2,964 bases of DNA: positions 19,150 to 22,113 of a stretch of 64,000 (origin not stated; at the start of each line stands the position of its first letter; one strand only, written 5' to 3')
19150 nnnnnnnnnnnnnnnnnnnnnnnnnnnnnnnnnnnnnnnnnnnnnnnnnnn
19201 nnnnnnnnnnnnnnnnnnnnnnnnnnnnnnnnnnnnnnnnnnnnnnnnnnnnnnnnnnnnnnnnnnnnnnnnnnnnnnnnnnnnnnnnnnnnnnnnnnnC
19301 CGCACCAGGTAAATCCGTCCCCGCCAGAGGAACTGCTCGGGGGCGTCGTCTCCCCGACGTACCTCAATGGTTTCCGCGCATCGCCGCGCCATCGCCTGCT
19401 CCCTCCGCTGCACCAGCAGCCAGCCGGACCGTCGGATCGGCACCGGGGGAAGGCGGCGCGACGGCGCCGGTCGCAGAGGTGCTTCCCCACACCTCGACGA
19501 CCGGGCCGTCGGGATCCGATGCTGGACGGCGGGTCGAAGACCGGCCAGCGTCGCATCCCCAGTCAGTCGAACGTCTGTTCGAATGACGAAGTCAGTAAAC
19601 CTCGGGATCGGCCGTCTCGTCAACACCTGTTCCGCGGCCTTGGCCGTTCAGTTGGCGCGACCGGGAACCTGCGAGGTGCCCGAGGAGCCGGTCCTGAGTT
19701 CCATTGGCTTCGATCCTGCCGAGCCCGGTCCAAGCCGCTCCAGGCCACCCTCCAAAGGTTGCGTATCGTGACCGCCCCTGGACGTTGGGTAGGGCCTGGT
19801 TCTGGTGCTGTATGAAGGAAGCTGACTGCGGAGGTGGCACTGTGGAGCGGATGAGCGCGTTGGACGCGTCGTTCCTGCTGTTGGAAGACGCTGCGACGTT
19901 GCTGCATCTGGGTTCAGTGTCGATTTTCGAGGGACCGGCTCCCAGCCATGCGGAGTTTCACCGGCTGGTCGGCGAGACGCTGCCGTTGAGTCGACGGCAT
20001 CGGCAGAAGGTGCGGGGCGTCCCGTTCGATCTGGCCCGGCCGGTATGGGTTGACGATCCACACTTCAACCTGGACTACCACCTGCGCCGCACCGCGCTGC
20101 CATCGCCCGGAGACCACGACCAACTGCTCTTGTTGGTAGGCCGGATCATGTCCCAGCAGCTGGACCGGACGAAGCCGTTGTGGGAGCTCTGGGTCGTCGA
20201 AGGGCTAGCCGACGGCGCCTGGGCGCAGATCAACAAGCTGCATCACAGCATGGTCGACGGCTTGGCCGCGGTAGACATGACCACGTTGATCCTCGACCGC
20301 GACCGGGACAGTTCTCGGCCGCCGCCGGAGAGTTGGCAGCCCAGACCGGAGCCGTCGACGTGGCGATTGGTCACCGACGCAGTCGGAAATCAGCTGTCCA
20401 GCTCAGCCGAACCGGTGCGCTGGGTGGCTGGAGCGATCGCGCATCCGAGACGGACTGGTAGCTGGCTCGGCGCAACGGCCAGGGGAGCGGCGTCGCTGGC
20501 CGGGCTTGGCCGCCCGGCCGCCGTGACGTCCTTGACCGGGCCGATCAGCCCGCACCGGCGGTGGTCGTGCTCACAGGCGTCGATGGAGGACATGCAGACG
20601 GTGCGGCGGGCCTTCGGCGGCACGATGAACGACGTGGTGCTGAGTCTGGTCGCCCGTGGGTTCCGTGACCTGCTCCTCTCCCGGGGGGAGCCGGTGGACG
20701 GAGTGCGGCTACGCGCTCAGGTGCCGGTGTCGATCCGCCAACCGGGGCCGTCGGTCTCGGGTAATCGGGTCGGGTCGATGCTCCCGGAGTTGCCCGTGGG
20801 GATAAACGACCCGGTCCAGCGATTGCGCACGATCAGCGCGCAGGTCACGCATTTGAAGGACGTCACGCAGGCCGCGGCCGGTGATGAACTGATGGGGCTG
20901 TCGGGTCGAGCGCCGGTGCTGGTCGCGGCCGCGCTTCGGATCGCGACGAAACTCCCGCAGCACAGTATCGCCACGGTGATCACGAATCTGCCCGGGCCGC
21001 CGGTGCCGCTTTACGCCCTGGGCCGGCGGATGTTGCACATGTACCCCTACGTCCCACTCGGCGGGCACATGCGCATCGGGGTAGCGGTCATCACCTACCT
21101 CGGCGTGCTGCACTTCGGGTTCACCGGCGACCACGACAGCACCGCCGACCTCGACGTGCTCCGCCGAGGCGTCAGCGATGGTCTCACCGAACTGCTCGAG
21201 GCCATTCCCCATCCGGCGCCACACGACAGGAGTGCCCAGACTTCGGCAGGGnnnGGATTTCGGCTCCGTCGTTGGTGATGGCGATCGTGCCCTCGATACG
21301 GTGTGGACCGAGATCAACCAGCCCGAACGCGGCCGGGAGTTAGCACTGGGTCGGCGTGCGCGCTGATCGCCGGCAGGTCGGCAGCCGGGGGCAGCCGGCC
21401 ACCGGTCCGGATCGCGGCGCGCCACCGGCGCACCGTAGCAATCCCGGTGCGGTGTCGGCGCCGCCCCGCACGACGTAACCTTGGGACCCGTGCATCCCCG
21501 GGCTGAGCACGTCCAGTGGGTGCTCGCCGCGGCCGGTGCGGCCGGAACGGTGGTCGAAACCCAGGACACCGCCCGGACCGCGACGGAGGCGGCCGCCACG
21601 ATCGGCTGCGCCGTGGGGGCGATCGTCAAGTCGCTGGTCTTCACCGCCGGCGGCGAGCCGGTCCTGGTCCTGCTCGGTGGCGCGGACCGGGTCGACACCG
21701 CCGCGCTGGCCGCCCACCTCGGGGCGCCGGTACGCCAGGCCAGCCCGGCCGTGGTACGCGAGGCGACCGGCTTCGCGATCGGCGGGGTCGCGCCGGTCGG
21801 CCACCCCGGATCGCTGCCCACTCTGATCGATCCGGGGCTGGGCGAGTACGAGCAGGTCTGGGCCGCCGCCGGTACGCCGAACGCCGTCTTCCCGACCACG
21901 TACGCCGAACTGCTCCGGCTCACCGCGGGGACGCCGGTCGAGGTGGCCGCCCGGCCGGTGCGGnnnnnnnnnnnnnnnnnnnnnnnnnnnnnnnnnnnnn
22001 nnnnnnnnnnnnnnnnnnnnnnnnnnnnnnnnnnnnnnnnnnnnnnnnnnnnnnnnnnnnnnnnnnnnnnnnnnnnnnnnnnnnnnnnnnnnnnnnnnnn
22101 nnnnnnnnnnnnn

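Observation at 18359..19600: SOS-box-driven operon of two small unknown proteins, dnaE2 and dinB, with no imuB in the window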

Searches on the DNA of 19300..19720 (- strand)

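Call 87: search_rna_families(source=window, start=19300, end=19720, threshold=evalue, max_evalue=10, show_alignments=3)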
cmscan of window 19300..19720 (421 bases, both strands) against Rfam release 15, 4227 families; matches with E-value up to 10: 4.
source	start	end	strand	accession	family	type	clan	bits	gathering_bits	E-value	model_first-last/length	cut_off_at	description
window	19460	19574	+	RF02836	Bcj14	Gene; sRNA;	-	16.7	59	0.96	1-171/171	no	Burkholderia RNA 14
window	19511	19558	+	RF03636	MIR4376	Gene; miRNA;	-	14.2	60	5.6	8-79/88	no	MIR4376 microRNA precursor family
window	19653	19720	-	RF02807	PyrR209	Gene; snRNA; snoRNA; HACA-box;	-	14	42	6.2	1-65/65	no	Pyrobaculum sRNA 209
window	19550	19640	+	RF01681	P4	Gene; sRNA;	-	9.4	37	5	1-215/215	no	Pseudomonas sRNA P4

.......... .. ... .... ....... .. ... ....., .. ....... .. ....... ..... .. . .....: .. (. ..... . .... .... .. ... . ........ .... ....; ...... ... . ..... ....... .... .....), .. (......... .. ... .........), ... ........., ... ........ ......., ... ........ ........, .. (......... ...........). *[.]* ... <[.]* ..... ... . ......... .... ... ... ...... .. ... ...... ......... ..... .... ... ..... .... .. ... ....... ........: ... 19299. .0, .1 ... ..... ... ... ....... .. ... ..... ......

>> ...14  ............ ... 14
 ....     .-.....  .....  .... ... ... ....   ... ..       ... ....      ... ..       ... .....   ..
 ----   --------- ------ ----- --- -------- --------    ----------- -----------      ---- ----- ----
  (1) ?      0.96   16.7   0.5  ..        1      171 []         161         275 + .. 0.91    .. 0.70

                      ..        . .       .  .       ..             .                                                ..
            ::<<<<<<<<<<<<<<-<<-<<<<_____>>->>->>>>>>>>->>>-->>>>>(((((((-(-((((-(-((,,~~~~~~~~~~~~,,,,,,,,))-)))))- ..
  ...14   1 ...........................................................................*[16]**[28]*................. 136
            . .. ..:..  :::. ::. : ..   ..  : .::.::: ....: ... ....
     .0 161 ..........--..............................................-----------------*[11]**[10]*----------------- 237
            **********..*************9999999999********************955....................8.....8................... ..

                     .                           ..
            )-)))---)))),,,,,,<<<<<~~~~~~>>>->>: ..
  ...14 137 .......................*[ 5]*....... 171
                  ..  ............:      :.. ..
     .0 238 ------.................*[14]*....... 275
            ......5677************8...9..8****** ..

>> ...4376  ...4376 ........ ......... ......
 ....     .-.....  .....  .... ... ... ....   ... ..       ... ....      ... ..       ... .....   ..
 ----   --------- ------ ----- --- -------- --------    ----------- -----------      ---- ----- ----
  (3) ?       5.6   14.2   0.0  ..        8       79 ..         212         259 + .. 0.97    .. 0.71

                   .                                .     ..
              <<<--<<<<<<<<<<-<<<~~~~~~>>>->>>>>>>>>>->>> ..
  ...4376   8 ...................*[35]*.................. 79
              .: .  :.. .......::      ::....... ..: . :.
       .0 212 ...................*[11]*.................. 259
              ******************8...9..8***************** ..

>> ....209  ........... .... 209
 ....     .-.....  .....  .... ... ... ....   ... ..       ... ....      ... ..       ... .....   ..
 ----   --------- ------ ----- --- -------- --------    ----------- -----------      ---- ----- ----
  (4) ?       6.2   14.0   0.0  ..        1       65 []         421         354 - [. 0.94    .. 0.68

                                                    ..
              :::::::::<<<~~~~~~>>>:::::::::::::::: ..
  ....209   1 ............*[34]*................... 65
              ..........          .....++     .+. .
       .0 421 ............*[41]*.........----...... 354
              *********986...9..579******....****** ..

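Call 95: build_rna_model(alignment_id=A6, structure=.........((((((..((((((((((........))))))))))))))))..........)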
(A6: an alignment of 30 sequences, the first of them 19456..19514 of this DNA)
Model R1 built from alignment A6 (30 sequences, 61 columns); structure: as given.
model positions 59; base pairs 16; branch points 0; effective number of sequences 30; information 0.793 bits per position. Calibrated on 0.2 Mb of random sequence (short: E-values are rough).
structure used (alignment columns):
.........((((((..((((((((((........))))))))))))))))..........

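Call 97: search_with_rna_model(model_id=R1, sources=[window, L003, L004, L005, L006, L007, L008, L009, L010, L011, L012, L013, L014, L015, L016, L017, L018, L019, L020, L021, L022, L023, L024, L025, L026, L027, L028, L029, L030, L031, L032, L033, L034, L035, L036, L037, L038, L039, L040, L041, L042, L043, L044, L045, L046, L047, L048, L049, L050, L051, L052, L053, L054, L055, L056, L057, L058, L059, L060, L061, L062, L063, L064, L065, L066, L067, L068, L069, L070, L071, L072, L073, L074, L075, L076, L077, L078, L079, L080, L081, L082], max_evalue=1)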
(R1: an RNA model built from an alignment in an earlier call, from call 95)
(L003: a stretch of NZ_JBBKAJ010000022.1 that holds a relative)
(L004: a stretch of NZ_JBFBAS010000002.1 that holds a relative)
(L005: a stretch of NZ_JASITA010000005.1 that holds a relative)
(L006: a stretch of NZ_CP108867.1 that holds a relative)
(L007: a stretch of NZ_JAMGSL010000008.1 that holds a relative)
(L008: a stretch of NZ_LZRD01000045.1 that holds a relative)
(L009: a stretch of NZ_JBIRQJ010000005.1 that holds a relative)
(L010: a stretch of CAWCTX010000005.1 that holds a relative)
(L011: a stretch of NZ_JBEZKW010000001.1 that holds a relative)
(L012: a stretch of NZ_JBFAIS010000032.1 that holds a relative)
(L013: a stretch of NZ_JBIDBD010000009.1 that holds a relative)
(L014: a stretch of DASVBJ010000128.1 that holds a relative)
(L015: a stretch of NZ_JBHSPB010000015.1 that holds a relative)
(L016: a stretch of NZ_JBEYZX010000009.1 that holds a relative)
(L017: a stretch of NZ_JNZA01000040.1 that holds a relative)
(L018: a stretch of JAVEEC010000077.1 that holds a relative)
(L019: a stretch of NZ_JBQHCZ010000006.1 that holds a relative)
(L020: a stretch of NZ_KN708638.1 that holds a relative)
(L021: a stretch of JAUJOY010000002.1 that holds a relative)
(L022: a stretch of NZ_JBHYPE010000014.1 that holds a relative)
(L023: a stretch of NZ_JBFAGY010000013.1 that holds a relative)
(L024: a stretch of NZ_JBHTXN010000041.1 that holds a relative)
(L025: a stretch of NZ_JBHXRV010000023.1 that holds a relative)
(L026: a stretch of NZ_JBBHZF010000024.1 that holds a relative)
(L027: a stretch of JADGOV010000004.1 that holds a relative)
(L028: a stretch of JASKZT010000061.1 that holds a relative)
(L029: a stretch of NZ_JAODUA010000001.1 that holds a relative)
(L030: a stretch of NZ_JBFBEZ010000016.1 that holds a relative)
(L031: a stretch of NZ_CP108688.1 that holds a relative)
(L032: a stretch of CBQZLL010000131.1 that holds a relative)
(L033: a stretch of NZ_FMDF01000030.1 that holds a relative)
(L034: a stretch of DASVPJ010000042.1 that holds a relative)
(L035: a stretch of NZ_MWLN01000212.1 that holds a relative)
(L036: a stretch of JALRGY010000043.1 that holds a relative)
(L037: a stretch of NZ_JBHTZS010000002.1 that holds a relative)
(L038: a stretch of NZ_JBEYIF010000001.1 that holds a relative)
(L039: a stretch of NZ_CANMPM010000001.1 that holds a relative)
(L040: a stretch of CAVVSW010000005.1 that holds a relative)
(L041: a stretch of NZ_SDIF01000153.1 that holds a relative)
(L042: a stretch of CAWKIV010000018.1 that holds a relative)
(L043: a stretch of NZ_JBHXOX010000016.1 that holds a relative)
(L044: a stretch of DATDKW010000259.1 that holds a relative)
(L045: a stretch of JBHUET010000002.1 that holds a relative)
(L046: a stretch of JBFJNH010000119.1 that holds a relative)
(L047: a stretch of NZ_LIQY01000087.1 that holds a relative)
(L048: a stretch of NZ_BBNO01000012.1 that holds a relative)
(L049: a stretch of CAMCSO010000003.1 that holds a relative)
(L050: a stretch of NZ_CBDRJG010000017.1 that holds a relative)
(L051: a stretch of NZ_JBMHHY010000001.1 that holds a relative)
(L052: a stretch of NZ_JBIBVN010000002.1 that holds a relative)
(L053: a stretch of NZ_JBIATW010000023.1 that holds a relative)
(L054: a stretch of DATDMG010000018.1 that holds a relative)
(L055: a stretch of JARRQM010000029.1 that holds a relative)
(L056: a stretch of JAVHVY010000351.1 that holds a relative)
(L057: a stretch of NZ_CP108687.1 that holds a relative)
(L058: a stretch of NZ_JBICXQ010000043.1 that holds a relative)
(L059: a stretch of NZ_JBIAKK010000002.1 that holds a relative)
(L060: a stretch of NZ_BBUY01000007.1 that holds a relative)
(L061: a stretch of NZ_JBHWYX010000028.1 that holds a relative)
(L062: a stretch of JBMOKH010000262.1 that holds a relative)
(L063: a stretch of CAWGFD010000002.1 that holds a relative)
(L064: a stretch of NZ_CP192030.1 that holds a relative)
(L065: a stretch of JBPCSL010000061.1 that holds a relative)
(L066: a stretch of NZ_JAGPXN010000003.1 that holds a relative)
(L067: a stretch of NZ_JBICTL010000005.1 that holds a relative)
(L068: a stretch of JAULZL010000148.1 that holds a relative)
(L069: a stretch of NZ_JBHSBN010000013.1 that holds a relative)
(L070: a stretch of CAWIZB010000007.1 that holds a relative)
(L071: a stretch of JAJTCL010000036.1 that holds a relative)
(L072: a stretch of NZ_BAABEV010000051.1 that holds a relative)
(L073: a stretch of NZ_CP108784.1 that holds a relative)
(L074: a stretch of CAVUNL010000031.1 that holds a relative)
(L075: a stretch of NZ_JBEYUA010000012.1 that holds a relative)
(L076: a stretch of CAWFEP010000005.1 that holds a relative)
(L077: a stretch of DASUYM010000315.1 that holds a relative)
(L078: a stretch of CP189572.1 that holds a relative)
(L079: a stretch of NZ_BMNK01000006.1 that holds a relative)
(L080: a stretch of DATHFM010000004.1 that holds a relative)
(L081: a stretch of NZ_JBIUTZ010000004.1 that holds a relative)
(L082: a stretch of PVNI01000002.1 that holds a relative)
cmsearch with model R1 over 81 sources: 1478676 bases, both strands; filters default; matches with E-value up to 1: 22.
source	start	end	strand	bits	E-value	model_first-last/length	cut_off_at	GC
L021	9421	9479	+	59.5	7e-06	1-59/59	no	0.8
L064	9721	9779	+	59.3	7.6e-06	1-59/59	no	0.83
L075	9813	9871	+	56.9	1.8e-05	1-59/59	no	0.78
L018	9599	9657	+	56.8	1.9e-05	1-59/59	no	0.85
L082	9800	9858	+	56.7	2e-05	1-59/59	no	0.85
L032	1586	1644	+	55.5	3.1e-05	1-59/59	no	0.83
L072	6573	6631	+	55.2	3.5e-05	1-59/59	no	0.85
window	19456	19514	-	53.6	6.2e-05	1-59/59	no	0.76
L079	6815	6873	+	52.5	9.6e-05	1-59/59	no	0.76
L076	9880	9938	+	50.8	0.00018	1-59/59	no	0.68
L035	9307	9365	+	49.8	0.00026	1-59/59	no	0.8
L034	9599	9657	+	49.5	0.00028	1-59/59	no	0.86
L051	9521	9579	+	49.2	0.00032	1-59/59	no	0.78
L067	9797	9855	+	47.3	0.00065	1-59/59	no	0.76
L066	9798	9856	+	46.4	0.00091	1-59/59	no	0.75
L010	9369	9427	+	45.1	0.0015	1-59/59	no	0.85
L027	4358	4418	+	44.8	0.0016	1-59/59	no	0.77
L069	9860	9919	+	44.8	0.0017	1-59/59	no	0.7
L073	9532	9590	+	43.5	0.0027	1-59/59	no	0.73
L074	9840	9897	+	40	0.0098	1-59/59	no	0.76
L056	9731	9789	+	38.8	0.016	1-59/59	no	0.66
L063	9262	9319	+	36.5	0.037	1-59/59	no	0.83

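Call 98: search_with_rna_model(model_id=R1, sources=[L083, L084, L085, L086, L087, L088, L089, L090, L091, L092, L093, L094, L095, L096, L097, L098, L099, L100, L101, L102, L103, L104, L105, L106, L107, L108, L109, L110, L111, L112, L113, L114, L115, L116, L117, L118, L119, L120, L121, L122, L123, L124, L125, L126, L127, L128, L129, L130, L131, L132, L133, L134, L135, L136, L137, L138, L139, L140, L141, L142, L143, L144, L145, L146, L147, L148, L149, L150, L151, L152, L153, L154, L155, L156, L157, L158, L159, L160, L161, L162, L163, L164, L165, L166, L167, L168, L169, L170, L171, L172, L173, L174, L175, L176, L177, L178, L179, L180, L181, L182], max_evalue=1)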
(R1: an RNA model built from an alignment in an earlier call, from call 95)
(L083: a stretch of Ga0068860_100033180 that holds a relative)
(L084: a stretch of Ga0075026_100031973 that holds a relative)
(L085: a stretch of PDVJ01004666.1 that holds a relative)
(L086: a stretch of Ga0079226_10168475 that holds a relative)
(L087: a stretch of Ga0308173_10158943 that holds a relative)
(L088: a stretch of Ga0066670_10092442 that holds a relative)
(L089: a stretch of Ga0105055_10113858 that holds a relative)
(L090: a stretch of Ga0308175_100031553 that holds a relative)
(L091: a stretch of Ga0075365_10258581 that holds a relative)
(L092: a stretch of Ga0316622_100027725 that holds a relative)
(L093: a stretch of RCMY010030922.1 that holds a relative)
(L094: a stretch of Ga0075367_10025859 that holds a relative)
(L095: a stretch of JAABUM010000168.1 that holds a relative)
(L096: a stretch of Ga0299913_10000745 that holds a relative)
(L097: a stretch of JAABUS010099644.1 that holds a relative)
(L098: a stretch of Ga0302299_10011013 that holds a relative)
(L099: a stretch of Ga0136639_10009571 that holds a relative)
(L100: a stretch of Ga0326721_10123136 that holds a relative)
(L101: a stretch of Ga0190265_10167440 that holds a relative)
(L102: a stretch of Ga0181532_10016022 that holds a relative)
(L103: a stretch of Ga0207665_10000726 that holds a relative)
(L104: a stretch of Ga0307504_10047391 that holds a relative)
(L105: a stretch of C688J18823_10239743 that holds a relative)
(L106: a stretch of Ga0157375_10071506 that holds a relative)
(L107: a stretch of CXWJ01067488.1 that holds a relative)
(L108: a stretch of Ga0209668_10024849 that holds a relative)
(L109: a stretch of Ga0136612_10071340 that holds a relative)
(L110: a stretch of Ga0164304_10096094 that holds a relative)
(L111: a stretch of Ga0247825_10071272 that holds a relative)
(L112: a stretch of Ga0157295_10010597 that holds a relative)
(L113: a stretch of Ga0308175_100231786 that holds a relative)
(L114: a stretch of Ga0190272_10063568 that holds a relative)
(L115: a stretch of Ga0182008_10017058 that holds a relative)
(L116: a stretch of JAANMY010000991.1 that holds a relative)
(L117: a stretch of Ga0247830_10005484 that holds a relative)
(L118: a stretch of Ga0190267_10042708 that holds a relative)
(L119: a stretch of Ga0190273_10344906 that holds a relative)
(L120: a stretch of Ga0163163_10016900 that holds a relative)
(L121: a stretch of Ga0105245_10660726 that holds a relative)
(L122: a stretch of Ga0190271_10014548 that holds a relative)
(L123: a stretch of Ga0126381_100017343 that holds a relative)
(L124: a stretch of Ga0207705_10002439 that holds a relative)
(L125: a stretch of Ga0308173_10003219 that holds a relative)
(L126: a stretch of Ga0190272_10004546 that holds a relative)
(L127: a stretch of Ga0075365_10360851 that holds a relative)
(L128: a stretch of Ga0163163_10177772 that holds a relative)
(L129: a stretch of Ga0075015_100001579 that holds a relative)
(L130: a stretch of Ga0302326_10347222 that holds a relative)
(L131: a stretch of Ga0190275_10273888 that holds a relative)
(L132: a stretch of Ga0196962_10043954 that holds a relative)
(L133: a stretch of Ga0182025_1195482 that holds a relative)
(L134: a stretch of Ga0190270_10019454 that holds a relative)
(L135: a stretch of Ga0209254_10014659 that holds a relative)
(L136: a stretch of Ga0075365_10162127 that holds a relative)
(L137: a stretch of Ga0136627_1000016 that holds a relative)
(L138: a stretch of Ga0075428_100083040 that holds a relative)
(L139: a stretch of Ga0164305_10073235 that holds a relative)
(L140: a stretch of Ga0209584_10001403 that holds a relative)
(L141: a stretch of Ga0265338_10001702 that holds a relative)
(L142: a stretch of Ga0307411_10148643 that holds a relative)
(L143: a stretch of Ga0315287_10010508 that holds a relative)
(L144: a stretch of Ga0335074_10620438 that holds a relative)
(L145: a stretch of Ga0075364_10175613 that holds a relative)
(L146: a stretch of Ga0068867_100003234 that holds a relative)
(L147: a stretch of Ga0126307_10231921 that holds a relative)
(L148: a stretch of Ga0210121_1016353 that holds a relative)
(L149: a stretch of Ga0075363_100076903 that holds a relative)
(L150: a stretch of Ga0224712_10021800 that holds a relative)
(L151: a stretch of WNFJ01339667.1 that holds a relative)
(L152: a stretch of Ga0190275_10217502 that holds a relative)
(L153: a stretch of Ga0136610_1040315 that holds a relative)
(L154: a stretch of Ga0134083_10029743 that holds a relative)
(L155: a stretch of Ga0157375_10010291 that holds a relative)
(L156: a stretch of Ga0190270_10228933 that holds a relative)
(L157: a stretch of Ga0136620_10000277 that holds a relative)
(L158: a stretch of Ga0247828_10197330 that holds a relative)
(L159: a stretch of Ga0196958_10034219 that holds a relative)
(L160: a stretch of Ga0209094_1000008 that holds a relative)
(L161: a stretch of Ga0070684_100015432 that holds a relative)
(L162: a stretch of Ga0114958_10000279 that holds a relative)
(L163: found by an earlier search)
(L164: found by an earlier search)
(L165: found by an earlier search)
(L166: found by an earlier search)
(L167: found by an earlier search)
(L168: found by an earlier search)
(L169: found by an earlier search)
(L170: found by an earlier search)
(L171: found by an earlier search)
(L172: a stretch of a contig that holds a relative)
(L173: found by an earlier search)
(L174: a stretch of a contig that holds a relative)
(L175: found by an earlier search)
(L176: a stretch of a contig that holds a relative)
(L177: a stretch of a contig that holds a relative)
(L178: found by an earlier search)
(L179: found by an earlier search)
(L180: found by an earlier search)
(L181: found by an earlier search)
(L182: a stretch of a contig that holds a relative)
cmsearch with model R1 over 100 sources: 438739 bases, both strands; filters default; matches with E-value up to 1: 18.
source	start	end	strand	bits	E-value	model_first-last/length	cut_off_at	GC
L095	2260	2318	+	57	5.3e-06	1-59/59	no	0.78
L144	995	1053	-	53.7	1.8e-05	1-59/59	no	0.8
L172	2494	2552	-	53.6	1.9e-05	1-59/59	no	0.81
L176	2061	2119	+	53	2.3e-05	1-59/59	no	0.76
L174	5446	5506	-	52.7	2.6e-05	1-59/59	no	0.8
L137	4826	4884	+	50.9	5e-05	1-59/59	no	0.8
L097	731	789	+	47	0.00021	1-59/59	no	0.73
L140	233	293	+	44.8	0.00048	1-59/59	no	0.77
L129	535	595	-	44.7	0.00052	1-59/59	no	0.8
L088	799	857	-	44.3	0.0006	1-59/59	no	0.75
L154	580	638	+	44.3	0.0006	1-59/59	no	0.75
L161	1867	1923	-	44.1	0.00062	1-59/59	no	0.75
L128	1738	1796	-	44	0.00067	1-59/59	no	0.78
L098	2763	2823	-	33.9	0.028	1-59/59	no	0.87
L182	1393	1454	-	29.7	0.13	1-59/59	no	0.71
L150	1251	1308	-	27.7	0.28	1-59/59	no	0.79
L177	26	82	+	25.8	0.57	1-59/59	no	0.74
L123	5740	5795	+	24.4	0.97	1-59/59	no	0.71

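Call 103: search_with_rna_model(model_id=R1, sources=[L183, L184, L185, L186, L187, L188, L189, L190, L191, L192, L193, L194, L195, L196, L197, L198, L199, L200, L201, L202], max_evalue=1)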
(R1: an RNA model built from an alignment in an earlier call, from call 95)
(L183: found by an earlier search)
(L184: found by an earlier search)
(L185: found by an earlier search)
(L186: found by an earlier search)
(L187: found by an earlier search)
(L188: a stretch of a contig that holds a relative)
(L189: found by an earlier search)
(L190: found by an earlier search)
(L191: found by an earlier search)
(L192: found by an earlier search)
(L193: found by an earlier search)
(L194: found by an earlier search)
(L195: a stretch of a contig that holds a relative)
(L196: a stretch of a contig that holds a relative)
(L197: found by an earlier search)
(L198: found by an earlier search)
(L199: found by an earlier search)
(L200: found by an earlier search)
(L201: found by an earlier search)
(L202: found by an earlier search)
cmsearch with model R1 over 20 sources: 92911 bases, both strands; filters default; matches with E-value up to 1: 3.
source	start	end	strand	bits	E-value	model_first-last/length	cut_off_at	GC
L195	7232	7290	-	55.7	1.8e-06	1-59/59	no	0.78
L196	9021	9079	+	52.6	5.7e-06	1-59/59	no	0.81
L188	1148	1206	+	39.4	0.00076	1-59/59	no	0.81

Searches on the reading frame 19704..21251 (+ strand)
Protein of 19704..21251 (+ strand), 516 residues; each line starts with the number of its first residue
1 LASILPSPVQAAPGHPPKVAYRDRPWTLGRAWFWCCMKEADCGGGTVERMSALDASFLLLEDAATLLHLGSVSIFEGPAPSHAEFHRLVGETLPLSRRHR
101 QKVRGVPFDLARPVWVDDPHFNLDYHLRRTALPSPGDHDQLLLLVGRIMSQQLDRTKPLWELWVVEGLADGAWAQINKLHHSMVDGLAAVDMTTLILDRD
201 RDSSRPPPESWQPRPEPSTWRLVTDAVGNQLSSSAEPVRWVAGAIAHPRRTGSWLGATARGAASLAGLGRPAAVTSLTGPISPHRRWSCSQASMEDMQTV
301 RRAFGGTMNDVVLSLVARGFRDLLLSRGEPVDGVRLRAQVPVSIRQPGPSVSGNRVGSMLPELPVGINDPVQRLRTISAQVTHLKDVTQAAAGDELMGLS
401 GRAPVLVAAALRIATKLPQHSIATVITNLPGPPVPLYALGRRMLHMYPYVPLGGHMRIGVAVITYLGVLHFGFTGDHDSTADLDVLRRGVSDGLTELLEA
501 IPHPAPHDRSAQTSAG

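Call 77: search_protein_families(library=pfam, proteins=[window:19704-21251:+], max_evalue=0.001)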
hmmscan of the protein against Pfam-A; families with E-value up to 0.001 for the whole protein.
window:19704-21251:+ (516 aa): 2 families
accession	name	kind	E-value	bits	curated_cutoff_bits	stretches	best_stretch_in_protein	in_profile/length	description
PF03007.21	WS_DGAT_cat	-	4.6e-65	220.4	23.6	1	50-312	1-263/263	Wax ester synthase/diacylglycerol acyltransferase catalytic domain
PF06974.18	WS_DGAT_C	-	1e-25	90.9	20.7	1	353-497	2-144/145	WS/DGAT C-terminal domain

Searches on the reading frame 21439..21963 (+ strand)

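Call 77: search_protein_families(library=pfam, proteins=[window:21439-21963:+], max_evalue=0.001)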
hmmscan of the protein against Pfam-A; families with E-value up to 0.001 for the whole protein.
window:21439-21963:+ (175 aa): 1 family
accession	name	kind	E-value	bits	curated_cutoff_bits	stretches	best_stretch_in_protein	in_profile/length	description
PF04073.20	tRNA_edit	-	3.4e-28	98.7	25.5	1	44-161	3-123/123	Aminoacyl-tRNA editing domain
